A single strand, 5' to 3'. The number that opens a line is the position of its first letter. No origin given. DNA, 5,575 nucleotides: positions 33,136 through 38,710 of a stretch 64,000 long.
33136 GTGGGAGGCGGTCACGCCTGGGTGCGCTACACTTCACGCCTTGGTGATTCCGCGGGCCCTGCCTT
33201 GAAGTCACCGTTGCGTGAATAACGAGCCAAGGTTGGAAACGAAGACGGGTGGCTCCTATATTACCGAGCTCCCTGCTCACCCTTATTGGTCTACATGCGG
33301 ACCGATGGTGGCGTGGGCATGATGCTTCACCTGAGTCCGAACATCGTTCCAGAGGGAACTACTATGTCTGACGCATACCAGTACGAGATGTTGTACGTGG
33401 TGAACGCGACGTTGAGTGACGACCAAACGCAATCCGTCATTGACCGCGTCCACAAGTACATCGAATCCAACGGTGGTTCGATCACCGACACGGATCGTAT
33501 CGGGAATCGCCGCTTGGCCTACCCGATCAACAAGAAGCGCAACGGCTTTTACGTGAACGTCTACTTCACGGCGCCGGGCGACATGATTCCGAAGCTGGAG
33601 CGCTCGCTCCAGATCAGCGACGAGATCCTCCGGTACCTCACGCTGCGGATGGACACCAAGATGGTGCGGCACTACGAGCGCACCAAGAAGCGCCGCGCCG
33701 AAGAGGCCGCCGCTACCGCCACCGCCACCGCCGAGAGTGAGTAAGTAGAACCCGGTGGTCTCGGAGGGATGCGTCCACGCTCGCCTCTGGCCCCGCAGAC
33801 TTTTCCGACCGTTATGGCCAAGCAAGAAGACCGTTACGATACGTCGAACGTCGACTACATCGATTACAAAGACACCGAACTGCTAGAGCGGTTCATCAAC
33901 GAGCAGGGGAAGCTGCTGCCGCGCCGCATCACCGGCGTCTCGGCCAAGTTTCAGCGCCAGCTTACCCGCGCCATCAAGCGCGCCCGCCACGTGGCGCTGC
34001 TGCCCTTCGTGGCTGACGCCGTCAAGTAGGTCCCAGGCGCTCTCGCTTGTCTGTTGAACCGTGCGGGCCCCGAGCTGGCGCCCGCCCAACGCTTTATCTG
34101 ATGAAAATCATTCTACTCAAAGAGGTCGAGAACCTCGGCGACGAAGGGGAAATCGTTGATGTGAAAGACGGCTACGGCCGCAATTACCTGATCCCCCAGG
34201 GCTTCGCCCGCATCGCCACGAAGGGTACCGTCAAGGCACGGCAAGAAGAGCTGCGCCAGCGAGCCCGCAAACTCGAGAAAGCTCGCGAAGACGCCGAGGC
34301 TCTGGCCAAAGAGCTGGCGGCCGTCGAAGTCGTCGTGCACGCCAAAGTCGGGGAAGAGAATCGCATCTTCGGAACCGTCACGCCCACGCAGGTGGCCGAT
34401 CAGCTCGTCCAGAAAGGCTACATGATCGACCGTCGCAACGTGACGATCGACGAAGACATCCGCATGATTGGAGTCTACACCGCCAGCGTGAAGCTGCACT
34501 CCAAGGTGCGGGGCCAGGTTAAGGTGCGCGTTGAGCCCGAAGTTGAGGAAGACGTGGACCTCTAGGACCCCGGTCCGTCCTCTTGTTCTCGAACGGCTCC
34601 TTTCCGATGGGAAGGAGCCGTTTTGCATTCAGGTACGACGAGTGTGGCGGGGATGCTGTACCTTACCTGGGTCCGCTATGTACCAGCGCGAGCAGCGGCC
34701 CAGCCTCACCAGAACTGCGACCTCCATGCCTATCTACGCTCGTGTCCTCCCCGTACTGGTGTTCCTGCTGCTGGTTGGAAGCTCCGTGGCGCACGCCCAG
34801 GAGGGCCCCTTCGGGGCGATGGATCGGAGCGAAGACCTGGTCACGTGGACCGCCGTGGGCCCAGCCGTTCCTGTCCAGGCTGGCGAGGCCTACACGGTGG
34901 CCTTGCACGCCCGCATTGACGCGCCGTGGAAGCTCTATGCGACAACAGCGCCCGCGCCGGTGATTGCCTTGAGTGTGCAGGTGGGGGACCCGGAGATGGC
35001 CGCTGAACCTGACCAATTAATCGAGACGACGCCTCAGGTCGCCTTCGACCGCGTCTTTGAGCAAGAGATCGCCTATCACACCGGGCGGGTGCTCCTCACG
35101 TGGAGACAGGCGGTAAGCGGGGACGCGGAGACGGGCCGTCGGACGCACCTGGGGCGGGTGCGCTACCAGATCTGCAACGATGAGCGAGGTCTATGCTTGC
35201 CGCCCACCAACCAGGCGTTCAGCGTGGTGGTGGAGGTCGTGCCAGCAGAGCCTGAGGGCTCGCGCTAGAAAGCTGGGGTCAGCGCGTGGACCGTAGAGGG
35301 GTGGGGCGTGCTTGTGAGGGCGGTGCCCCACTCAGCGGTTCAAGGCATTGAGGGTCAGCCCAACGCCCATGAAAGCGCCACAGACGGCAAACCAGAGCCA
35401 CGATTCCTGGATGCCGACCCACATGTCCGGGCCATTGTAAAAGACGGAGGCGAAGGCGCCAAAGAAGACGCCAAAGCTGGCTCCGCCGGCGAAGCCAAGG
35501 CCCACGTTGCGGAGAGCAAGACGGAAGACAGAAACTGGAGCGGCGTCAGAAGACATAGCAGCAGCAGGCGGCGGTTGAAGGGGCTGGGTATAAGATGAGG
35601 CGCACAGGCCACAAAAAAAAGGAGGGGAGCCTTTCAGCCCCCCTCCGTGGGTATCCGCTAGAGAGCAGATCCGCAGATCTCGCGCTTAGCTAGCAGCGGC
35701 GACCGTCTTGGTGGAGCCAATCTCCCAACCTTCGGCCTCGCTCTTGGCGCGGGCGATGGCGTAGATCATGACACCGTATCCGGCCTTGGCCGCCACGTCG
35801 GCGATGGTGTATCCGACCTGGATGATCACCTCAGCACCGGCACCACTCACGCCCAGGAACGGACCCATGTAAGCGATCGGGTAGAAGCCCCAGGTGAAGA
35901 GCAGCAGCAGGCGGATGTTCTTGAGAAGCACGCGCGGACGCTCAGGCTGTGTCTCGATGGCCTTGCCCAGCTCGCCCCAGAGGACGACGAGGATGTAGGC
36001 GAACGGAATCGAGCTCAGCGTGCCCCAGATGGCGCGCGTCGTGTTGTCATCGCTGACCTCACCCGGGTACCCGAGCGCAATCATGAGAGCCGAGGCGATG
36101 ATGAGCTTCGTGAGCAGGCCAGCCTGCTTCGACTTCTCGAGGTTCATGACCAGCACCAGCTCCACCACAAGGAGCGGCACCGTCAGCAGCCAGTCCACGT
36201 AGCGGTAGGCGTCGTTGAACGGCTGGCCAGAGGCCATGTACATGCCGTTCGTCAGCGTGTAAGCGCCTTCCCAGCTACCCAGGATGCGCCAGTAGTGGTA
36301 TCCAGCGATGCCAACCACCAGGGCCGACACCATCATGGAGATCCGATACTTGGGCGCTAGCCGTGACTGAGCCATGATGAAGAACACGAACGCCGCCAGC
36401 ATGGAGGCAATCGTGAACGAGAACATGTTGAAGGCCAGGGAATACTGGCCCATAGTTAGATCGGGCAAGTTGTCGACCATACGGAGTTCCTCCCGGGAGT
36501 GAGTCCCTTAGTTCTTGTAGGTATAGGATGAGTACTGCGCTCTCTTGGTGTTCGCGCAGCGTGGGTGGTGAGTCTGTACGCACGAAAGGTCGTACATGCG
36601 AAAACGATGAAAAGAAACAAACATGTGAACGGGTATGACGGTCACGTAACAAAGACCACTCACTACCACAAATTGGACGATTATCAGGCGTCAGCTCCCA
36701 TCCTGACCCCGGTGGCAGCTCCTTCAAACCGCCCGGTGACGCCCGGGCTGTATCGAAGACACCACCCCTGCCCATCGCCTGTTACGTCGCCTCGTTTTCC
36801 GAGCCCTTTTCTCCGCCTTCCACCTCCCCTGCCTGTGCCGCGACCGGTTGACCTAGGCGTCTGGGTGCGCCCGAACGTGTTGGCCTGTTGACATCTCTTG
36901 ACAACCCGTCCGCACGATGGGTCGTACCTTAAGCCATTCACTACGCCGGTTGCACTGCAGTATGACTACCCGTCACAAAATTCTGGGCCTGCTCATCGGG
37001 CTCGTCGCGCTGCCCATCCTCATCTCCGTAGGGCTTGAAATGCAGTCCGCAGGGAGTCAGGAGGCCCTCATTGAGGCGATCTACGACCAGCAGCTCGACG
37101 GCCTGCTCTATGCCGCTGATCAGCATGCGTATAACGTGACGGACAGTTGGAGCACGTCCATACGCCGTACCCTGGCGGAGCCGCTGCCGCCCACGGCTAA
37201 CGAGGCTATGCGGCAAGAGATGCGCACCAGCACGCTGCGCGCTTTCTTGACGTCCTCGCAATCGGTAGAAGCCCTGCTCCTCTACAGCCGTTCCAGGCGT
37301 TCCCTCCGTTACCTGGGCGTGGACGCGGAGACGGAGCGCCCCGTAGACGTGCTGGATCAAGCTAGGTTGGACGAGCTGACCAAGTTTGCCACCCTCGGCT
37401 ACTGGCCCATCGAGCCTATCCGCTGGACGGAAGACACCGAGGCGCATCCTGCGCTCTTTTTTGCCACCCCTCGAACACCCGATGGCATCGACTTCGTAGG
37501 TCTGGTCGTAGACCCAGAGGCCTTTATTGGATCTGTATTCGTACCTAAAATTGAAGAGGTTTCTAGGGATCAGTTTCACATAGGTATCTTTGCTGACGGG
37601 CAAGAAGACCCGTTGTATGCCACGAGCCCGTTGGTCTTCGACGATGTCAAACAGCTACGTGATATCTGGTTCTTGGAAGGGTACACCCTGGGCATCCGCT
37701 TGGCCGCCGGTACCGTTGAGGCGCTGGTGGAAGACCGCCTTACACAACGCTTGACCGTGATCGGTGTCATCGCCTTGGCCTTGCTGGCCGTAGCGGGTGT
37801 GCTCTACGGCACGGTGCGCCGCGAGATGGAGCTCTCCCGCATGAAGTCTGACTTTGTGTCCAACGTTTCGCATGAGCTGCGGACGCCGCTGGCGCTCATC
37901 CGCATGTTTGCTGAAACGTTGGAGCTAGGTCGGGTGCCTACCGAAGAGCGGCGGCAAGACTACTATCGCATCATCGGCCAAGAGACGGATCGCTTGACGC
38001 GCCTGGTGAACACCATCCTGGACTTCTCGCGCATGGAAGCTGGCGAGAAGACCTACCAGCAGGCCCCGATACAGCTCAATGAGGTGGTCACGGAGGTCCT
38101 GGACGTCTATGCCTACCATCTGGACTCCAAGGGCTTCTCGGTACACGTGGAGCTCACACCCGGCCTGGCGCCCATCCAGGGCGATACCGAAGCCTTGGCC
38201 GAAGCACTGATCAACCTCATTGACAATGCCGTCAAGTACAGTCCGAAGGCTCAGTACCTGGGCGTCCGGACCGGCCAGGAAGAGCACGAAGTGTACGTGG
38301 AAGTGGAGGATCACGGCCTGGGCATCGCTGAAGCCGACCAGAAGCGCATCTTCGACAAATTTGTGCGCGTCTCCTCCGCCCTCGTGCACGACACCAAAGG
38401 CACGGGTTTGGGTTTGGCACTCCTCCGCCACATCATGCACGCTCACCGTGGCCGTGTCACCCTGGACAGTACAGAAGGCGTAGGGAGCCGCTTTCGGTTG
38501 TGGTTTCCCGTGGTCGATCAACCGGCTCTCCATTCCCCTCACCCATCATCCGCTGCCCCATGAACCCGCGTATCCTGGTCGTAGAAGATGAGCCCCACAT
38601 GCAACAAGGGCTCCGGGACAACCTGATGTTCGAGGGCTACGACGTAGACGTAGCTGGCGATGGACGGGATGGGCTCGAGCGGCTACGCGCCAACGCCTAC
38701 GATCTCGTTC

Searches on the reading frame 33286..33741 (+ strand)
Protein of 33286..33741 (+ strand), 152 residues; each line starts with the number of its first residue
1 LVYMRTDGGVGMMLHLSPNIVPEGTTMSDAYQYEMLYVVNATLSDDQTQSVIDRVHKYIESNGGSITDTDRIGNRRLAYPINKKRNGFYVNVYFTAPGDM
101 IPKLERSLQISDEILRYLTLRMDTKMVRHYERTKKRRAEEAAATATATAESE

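Call 22: search_protein_families(library=pfam, proteins=[window:33286-33741:+], max_evalue=0.001)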
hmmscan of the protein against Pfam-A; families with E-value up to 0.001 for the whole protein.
window:33286-33741:+ (152 aa): 1 family
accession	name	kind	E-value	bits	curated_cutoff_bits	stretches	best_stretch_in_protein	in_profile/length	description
PF01250.22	Ribosomal_S6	-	6.1e-29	100.5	27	1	32-121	1-90/90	Ribosomal protein S6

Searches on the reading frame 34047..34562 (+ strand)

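Call 22: search_protein_families(library=pfam, proteins=[window:34047-34562:+], max_evalue=0.001)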
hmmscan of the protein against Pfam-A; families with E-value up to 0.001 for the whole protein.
window:34047-34562:+ (172 aa): 2 families
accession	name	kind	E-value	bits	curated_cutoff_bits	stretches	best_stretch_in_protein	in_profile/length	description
PF03948.19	Ribosomal_L9_C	-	3.4e-24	85.5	23.2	1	81-163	1-85/86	Ribosomal protein L9, C-terminal domain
PF01281.25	Ribosomal_L9_N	-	6.4e-23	80.5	20.7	1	19-64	1-46/47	Ribosomal protein L9, N-terminal domain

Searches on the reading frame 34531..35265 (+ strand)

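Call 22: search_protein_families(library=pfam, proteins=[window:34531-35265:+], max_evalue=0.001)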
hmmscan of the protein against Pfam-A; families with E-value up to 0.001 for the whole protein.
window:34531-35265:+ (245 aa): 1 family
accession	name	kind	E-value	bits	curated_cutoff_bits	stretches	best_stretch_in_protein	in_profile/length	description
PF11412.14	DsbD_N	-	9.9e-07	29.2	25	1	115-232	15-117/119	Thiol:disulfide interchange protein DsbD, N-terminal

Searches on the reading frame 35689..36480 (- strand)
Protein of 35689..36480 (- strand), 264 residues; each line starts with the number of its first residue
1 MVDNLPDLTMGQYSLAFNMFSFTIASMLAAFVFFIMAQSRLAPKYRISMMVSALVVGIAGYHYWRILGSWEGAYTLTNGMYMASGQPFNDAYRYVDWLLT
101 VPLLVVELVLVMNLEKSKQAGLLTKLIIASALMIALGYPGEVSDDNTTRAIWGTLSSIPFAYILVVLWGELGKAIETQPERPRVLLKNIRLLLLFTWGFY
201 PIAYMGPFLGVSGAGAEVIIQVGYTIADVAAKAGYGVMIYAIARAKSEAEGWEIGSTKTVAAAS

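Call 22: search_protein_families(library=pfam, proteins=[window:35689-36480:-], max_evalue=0.001)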
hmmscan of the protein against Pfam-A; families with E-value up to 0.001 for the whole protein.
window:35689-36480:- (264 aa): 1 family
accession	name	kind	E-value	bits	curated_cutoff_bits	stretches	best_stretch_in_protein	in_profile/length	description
PF01036.24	Bac_rhodopsin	-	4.8e-42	144.4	24.6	1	19-243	6-221/224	Bacteriorhodopsin-like protein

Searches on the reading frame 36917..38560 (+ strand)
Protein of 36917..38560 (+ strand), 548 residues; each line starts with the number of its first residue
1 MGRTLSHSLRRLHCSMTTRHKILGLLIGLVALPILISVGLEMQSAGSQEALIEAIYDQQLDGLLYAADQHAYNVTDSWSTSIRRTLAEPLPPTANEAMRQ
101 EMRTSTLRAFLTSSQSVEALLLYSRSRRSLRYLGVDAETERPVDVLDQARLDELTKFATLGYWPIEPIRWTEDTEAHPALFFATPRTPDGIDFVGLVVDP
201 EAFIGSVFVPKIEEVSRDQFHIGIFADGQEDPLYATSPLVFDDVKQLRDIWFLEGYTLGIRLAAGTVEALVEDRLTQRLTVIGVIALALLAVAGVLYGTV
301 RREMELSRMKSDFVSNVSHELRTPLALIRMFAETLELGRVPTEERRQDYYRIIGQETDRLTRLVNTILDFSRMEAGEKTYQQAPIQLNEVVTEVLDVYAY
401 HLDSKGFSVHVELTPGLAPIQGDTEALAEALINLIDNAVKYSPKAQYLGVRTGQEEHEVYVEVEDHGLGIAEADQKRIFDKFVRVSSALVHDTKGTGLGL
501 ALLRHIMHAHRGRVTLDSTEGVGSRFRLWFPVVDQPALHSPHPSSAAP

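Call 22: search_protein_families(library=pfam, proteins=[window:36917-38560:+], max_evalue=0.001)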
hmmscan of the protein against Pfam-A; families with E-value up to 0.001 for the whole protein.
window:36917-38560:+ (548 aa): 3 families
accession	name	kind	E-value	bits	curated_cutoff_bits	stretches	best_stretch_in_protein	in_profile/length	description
PF02518.31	HATPase_c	-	1.5e-24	87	26.4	1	422-532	1-109/111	Histidine kinase-, DNA gyrase B-, and HSP90-like ATPase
PF00512.31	HisKA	-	8.1e-21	74.3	26.9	1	309-376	1-66/66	His Kinase A (phospho-acceptor) domain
PF13581.12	HATPase_c_2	-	2.3e-05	24.9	27.4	1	426-510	35-112/127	Histidine kinase-like ATPase domain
